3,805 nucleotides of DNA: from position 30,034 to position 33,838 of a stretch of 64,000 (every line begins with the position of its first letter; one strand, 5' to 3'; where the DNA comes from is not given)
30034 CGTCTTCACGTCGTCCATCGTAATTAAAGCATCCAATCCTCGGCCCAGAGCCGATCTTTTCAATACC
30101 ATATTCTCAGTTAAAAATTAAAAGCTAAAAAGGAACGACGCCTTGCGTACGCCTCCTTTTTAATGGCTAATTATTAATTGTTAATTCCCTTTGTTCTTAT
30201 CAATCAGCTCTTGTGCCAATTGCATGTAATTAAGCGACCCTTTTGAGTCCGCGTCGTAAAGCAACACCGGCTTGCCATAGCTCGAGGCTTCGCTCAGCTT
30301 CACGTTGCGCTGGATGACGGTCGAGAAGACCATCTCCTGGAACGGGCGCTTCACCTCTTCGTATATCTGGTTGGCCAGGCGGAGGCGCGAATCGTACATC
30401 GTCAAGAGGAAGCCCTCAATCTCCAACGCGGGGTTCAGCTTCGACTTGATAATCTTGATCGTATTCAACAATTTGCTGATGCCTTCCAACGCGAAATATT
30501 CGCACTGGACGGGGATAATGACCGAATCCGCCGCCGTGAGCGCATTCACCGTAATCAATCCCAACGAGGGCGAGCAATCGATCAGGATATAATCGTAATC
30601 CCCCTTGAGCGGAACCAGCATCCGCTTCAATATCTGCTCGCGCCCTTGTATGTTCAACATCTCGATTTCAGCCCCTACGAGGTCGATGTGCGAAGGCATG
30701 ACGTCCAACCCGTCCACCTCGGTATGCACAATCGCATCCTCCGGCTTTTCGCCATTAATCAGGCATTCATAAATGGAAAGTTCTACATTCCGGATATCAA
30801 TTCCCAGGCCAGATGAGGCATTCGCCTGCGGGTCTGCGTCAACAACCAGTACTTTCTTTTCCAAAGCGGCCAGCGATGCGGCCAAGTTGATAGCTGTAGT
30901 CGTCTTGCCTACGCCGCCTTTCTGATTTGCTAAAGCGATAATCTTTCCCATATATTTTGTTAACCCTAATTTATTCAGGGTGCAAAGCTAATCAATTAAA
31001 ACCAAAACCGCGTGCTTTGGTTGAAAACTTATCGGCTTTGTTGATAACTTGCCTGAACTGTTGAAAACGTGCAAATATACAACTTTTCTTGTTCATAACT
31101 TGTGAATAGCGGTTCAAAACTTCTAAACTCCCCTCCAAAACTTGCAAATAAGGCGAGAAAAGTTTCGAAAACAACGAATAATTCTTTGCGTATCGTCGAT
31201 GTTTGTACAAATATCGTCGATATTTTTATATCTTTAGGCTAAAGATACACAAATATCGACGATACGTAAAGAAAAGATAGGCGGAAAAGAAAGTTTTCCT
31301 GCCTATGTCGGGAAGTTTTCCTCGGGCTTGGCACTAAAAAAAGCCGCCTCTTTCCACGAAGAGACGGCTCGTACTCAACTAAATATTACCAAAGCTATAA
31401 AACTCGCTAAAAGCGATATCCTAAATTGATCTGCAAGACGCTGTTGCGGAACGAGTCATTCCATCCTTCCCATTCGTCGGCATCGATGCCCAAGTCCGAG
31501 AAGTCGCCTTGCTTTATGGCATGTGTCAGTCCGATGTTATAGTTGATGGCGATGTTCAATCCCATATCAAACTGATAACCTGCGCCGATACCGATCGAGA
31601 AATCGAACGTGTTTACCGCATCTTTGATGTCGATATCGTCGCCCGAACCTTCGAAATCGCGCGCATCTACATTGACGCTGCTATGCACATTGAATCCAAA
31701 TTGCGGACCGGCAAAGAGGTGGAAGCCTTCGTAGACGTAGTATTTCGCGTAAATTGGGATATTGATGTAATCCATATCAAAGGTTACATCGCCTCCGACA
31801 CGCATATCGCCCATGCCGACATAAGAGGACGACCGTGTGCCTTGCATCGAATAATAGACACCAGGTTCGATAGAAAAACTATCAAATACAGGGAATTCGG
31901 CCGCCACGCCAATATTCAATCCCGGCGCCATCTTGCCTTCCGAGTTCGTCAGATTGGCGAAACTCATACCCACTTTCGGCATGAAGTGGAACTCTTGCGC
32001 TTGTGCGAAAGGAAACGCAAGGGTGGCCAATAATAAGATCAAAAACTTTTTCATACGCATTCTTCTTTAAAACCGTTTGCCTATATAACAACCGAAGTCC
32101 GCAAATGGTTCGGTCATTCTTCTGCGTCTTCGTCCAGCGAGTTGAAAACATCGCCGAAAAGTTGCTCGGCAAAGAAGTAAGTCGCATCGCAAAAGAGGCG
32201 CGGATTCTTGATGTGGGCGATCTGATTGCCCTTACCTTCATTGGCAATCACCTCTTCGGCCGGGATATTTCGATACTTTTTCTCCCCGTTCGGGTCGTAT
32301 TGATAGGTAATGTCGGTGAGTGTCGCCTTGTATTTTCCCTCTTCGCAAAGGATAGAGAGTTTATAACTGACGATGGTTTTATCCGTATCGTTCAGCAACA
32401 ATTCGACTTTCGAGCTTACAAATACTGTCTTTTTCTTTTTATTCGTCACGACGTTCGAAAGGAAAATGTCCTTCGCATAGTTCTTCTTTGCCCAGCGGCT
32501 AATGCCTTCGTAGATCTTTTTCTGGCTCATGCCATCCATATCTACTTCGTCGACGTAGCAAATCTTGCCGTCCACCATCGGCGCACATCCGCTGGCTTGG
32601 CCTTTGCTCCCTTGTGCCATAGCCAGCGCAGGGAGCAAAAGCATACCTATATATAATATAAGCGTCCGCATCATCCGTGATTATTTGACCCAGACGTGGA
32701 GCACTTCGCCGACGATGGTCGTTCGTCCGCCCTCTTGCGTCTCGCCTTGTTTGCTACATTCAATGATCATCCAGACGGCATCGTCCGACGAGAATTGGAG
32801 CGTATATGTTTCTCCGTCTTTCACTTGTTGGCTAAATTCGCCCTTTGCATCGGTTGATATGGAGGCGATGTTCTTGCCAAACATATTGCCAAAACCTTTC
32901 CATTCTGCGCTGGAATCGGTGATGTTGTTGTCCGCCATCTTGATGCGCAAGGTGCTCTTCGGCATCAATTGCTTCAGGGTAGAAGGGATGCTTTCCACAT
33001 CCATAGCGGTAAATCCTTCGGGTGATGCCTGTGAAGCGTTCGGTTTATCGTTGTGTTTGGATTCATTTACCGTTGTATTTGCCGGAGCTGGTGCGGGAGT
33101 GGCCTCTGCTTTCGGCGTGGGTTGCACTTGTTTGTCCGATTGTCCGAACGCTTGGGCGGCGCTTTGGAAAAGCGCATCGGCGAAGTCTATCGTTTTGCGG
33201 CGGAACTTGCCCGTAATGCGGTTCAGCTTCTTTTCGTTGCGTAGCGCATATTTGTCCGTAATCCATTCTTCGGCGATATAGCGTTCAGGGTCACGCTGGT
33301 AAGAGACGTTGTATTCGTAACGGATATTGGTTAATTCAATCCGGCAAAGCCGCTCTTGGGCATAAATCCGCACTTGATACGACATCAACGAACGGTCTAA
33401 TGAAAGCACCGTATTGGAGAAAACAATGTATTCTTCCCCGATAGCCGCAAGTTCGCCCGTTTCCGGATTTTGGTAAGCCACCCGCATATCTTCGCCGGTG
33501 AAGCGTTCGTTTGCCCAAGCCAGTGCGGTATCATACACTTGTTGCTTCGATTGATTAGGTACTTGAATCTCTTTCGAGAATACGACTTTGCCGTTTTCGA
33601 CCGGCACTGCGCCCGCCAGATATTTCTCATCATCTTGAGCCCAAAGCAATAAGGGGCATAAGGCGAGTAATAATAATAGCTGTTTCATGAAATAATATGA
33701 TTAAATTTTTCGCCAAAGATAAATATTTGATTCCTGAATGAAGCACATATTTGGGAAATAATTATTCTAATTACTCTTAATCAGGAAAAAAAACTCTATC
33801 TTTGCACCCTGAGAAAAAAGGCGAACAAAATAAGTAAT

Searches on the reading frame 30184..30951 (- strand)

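Call 70: search_protein_families(library=pfam, proteins=[window:30184-30951:-], max_evalue=0.00001)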
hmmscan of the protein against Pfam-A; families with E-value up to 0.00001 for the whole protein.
window:30184-30951:- (256 aa): 7 families
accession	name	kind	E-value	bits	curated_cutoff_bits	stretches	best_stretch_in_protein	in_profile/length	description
PF13614.12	AAA_31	-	6.7e-72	241.6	27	1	3-178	2-177/177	AAA domain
PF01656.29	CbiA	-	3.2e-30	105.1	25.4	1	5-229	1-125/125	CobQ/CobB/MinD/ParA nucleotide binding domain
PF06564.18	CBP_BcsQ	-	3.3e-15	56.7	21.3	1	3-247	2-231/234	Cellulose biosynthesis protein BcsQ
PF10609.15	ParA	-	3e-11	43.7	27.1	1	3-249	4-245/246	NUBPL iron-transfer P-loop NTPase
PF09140.17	MipZ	-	9.3e-10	38.7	20.7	0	4-42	2-40/262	ATPase MipZ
PF00142.24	Fer4_NifH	-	4.2e-09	36.7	25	1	10-254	7-249/271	4Fe-4S iron sulfur cluster binding proteins, NifH/frxC family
PF02374.21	ArsA_ATPase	-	8.5e-09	35.5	24.3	1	10-68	8-66/305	Anion-transporting ATPase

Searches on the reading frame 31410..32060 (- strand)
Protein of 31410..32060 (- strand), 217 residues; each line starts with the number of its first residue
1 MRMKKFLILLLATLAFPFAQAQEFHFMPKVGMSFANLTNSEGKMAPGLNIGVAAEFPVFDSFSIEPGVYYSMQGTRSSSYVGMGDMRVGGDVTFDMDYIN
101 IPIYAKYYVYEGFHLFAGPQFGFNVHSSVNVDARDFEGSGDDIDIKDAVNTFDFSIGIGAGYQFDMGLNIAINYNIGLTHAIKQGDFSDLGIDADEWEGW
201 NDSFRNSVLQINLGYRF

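Call 70: search_protein_families(library=pfam, proteins=[window:31410-32060:-], max_evalue=0.00001)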
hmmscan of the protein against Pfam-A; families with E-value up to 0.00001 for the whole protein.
window:31410-32060:- (217 aa): 2 families
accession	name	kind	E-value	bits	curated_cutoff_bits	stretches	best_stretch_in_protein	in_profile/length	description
PF13568.12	OMP_b-brl_2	-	5e-25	89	27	1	20-182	1-174/175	Outer membrane protein beta-barrel domain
PF13505.12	OMP_b-brl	-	2.4e-17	64.1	28.7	1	7-217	2-175/175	Outer membrane protein beta-barrel domain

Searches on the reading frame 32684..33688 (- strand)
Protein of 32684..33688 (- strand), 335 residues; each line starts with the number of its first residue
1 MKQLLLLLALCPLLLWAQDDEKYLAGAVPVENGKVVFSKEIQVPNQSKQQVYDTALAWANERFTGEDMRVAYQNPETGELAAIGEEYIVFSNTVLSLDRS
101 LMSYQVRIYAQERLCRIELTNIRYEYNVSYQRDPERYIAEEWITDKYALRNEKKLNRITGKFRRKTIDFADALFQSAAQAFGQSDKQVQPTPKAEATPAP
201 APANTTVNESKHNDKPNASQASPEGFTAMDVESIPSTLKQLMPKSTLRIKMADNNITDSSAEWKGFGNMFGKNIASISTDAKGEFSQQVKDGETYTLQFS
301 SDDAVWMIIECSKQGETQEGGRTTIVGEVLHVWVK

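Call 70: search_protein_families(library=pfam, proteins=[window:32684-33688:-], max_evalue=0.00001)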
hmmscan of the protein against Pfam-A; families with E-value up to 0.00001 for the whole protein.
window:32684-33688:- (335 aa): 1 family
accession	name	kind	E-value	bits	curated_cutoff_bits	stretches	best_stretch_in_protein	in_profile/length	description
PF14730.11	DUF4468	-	9.2e-28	96.9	22.6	1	37-126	1-92/92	Domain of unknown function (DUF4468) with TBP-like fold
